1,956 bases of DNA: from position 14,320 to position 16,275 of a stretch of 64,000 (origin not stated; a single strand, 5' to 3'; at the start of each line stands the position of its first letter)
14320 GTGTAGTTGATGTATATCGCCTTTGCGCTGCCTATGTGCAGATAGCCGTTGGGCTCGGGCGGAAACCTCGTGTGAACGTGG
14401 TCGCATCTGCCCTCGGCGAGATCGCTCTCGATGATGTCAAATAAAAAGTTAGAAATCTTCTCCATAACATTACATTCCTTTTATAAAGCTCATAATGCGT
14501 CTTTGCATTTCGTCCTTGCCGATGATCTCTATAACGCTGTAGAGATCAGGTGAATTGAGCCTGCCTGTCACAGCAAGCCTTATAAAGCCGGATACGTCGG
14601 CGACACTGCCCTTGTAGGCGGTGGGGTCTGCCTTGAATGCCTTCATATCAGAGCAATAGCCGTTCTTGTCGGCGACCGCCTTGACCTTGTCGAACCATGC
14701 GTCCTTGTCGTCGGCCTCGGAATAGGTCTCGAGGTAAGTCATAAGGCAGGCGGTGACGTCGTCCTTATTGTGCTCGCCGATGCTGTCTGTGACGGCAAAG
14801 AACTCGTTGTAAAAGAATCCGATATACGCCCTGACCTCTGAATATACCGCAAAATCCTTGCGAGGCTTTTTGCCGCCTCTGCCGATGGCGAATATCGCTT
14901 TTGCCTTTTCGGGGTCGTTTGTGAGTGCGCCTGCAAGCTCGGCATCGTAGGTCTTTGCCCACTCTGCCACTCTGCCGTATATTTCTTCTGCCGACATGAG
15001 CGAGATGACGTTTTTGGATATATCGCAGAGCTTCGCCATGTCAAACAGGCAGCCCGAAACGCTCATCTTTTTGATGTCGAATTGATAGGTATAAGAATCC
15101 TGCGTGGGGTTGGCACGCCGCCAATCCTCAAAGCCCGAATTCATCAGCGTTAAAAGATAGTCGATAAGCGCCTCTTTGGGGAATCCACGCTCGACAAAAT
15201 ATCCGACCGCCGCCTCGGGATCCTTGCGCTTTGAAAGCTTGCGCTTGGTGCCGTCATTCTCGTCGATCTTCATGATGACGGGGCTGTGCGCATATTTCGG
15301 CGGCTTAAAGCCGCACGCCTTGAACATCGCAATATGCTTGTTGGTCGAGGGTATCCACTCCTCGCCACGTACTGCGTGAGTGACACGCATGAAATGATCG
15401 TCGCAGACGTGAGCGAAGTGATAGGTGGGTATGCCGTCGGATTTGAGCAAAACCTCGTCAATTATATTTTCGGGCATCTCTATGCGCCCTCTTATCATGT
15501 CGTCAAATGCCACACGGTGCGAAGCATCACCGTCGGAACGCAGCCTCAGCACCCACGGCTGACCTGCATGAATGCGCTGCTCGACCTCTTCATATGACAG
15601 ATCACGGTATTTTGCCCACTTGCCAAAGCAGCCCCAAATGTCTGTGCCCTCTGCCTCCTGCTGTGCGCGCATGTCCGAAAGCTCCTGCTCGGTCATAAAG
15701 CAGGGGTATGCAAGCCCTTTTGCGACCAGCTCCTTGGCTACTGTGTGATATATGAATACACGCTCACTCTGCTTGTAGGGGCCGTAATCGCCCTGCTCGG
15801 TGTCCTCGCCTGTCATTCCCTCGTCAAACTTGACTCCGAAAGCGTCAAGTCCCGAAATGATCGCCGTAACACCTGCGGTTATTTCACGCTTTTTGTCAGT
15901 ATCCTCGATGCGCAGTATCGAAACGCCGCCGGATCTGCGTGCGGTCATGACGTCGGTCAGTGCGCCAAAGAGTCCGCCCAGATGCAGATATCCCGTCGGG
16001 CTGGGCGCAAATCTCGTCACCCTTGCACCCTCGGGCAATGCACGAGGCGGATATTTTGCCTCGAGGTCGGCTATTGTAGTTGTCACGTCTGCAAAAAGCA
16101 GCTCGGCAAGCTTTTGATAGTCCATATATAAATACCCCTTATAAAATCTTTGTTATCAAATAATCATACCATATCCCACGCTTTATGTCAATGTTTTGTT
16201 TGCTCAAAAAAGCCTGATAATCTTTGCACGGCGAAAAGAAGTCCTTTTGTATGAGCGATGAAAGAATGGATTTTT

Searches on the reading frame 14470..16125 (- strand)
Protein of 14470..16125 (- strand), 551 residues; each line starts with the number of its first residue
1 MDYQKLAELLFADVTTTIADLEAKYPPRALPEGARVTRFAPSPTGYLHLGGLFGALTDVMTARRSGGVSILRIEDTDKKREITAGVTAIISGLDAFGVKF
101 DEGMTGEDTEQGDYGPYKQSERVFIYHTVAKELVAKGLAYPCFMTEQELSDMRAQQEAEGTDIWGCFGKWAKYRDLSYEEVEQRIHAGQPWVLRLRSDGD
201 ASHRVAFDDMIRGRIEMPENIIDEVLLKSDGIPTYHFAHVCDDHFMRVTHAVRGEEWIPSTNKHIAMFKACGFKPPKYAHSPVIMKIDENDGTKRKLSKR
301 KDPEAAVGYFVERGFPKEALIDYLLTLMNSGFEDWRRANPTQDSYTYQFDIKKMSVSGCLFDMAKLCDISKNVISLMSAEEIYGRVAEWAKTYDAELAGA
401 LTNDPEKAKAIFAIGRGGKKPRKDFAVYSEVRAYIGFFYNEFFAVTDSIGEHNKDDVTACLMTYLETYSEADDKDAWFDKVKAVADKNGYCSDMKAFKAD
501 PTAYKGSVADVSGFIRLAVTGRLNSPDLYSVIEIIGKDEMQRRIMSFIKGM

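Call 65: search_protein_families(library=pfam, proteins=[window:14470-16125:-], max_evalue=0.001)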
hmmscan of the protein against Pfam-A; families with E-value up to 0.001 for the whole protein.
window:14470-16125:- (551 aa): 2 families
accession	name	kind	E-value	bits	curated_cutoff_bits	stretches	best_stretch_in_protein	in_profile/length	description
PF00749.27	tRNA-synt_1c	-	2.8e-70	237.2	23.4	1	36-366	3-312/314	tRNA synthetases class I (E and Q), catalytic domain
PF19269.4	Anticodon_2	-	4.2e-09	37.4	23.6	1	513-546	106-139/141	Anticodon binding domain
